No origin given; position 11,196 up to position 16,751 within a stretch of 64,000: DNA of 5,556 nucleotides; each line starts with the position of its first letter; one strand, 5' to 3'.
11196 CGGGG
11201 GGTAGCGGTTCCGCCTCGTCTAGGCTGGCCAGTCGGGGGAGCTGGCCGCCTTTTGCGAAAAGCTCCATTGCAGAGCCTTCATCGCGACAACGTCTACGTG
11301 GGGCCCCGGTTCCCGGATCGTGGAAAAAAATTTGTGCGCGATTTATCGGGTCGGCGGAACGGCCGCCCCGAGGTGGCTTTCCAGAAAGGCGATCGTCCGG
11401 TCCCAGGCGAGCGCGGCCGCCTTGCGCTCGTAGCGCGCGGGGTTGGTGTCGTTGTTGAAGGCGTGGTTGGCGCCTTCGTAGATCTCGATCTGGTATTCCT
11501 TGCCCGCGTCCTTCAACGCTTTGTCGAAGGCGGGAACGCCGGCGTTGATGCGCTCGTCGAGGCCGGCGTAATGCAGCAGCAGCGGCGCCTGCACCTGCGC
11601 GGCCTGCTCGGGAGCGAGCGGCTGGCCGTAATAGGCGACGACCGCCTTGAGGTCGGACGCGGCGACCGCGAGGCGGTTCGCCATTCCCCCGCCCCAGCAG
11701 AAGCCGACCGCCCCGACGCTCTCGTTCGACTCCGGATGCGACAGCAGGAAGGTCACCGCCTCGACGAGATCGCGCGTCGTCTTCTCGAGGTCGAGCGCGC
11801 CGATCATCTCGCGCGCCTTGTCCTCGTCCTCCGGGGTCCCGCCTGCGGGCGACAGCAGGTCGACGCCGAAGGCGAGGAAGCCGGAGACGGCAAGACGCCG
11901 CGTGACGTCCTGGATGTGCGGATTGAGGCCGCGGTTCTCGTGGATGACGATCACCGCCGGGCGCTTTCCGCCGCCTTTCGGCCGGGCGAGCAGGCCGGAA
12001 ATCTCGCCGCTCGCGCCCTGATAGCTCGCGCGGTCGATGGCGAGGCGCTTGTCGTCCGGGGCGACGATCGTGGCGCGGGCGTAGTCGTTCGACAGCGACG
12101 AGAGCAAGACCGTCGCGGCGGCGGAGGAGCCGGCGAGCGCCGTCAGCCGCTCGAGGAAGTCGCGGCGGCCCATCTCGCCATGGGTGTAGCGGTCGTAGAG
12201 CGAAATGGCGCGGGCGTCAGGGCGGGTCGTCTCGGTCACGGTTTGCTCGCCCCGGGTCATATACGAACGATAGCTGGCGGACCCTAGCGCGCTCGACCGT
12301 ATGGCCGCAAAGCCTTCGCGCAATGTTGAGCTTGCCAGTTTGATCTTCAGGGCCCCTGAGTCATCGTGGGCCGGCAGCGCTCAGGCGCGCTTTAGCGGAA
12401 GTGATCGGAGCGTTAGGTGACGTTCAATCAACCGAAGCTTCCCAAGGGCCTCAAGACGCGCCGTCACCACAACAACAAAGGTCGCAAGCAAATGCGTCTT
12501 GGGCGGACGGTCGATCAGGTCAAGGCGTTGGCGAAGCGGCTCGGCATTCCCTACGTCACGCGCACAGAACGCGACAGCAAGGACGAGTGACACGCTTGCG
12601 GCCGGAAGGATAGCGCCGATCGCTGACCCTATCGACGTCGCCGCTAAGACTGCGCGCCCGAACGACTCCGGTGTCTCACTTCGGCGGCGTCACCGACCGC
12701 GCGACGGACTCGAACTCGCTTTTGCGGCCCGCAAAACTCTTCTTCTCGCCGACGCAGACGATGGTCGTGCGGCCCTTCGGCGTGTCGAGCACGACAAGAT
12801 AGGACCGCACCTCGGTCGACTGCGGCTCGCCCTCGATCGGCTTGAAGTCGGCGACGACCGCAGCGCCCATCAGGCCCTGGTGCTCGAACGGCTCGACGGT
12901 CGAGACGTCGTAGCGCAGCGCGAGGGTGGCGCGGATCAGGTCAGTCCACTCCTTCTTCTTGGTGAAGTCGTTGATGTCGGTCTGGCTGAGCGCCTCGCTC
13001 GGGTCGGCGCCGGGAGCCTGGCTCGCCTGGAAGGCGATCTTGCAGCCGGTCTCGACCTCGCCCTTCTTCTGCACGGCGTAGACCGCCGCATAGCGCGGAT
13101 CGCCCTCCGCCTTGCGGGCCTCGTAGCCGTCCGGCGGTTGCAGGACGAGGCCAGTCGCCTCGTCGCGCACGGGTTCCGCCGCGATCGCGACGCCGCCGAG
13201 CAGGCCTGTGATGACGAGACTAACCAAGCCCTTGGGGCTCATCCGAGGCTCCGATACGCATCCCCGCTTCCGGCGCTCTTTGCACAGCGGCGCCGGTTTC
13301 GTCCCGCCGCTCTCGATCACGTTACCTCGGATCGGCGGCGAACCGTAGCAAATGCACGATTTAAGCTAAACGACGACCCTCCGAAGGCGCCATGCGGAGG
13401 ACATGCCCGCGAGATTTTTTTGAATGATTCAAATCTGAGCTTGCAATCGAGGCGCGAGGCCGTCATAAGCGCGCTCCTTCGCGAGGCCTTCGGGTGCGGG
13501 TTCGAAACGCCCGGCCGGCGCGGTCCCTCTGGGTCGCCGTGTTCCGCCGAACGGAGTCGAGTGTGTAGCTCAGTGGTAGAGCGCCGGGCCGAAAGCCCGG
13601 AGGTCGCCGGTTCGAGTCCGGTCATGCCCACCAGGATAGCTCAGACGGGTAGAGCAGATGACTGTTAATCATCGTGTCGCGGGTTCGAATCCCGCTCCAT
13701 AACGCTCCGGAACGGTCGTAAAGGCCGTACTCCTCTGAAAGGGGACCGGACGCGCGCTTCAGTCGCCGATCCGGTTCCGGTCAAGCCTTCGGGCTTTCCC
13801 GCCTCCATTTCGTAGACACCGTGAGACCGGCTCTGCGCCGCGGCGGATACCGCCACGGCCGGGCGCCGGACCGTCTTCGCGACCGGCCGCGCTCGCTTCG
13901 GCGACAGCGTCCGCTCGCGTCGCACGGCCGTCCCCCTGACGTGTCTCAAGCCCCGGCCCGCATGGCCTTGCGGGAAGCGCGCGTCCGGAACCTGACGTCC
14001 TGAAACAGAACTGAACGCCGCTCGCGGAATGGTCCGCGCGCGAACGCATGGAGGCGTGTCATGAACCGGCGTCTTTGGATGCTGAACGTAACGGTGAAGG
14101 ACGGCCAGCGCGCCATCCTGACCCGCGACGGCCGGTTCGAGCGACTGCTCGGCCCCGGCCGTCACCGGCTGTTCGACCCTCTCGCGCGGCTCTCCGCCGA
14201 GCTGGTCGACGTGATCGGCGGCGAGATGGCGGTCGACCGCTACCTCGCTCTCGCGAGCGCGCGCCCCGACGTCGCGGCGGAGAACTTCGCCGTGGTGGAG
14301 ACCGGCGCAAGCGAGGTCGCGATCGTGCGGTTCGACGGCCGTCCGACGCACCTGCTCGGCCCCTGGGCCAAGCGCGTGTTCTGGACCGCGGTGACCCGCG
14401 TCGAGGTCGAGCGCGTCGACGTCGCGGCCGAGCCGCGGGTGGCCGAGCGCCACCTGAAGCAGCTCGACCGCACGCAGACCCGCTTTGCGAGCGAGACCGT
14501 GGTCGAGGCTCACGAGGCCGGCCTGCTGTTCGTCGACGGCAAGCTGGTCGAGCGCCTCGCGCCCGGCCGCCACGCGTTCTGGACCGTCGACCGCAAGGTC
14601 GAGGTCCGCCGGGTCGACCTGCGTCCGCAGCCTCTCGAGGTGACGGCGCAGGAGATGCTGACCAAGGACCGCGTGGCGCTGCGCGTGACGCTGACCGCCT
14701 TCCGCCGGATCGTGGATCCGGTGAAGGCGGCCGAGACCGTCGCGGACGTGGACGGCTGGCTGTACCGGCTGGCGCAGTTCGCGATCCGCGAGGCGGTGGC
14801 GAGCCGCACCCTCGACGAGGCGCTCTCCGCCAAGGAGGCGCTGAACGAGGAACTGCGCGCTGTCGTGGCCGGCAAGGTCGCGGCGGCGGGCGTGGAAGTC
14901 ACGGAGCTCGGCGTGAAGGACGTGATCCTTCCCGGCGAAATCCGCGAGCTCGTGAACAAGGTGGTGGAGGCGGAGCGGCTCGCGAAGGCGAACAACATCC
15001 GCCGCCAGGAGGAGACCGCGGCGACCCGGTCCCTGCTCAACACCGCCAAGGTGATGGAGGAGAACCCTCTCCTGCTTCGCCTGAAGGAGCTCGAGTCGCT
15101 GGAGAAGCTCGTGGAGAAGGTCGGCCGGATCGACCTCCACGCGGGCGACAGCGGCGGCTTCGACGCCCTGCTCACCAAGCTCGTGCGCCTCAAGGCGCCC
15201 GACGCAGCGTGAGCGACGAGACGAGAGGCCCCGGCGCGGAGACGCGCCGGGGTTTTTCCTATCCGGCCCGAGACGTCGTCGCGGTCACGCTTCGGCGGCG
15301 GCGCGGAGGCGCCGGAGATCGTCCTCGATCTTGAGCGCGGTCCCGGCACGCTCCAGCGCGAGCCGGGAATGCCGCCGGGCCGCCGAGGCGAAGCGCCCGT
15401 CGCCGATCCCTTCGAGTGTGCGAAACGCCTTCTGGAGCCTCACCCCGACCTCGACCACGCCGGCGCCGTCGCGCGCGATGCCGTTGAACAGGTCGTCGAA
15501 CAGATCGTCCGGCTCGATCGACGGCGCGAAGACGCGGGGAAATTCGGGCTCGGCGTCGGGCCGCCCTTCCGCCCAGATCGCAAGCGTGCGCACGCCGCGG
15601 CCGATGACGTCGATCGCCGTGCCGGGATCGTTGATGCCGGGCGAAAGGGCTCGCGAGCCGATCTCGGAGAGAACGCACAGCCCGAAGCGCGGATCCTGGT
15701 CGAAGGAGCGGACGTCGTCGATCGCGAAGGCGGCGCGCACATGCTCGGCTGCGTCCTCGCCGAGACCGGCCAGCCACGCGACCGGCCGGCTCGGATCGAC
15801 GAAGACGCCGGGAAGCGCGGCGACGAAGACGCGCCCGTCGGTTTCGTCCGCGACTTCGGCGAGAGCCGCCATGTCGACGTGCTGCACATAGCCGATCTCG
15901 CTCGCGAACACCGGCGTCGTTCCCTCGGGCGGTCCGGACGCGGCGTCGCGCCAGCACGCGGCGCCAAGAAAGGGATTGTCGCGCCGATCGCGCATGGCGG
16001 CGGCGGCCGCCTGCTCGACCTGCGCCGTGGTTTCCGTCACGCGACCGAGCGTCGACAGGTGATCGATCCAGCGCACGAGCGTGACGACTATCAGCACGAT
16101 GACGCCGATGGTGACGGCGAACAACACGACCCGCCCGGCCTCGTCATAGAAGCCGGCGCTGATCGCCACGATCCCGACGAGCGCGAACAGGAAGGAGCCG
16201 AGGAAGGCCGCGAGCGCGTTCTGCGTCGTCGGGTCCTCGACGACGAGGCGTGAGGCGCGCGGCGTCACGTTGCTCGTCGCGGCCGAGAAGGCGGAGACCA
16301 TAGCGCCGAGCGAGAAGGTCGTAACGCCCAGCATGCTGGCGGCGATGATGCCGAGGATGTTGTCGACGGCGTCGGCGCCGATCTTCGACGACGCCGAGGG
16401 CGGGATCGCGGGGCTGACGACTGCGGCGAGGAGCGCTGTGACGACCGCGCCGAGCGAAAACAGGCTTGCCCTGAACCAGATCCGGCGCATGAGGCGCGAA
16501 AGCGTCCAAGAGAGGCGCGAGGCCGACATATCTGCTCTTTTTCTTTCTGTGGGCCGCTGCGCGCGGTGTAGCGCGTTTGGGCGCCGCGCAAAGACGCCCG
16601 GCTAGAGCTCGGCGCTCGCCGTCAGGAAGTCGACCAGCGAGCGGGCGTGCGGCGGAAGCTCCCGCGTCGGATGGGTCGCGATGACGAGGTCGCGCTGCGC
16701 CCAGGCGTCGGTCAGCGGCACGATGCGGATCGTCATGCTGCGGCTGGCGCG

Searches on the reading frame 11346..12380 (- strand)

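Call 27: search_protein_families(library=pfam, proteins=[window:11346-12380:-], max_evalue=0.00001)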
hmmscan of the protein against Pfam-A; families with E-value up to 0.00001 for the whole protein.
window:11346-12380:- (345 aa): 3 families
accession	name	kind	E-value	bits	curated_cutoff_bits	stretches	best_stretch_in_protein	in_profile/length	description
PF01738.24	DLH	-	2.1e-48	165.2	21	1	127-336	1-216/217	Dienelactone hydrolase family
PF23678.1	YqhI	-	5.1e-07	29.3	27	1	57-79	12-33/36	YqhI-like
PF08840.17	BAAT_C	-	5.7e-07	30.2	20.9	0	207-264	8-66/210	BAAT / Acyl-CoA thioester hydrolase C terminal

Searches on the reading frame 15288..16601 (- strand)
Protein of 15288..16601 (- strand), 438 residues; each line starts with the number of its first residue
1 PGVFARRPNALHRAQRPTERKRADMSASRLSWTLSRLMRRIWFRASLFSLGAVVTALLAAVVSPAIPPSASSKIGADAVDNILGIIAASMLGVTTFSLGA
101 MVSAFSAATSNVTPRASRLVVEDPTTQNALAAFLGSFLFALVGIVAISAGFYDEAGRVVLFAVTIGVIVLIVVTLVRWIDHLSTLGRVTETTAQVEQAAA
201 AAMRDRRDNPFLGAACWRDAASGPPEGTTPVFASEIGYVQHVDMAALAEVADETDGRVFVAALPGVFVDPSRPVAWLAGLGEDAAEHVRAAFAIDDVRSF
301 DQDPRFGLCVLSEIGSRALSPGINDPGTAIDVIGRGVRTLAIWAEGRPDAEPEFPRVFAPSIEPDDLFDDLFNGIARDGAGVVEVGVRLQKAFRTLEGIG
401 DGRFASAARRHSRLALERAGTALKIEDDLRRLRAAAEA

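Call 27: search_protein_families(library=pfam, proteins=[window:15288-16601:-], max_evalue=0.00001)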
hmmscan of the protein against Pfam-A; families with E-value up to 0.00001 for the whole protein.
window:15288-16601:- (438 aa): 1 family
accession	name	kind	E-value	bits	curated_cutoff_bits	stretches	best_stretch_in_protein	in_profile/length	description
PF10011.15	DUF2254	-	1.8e-98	330.2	28.8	1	39-394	2-367/368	Predicted membrane protein (DUF2254)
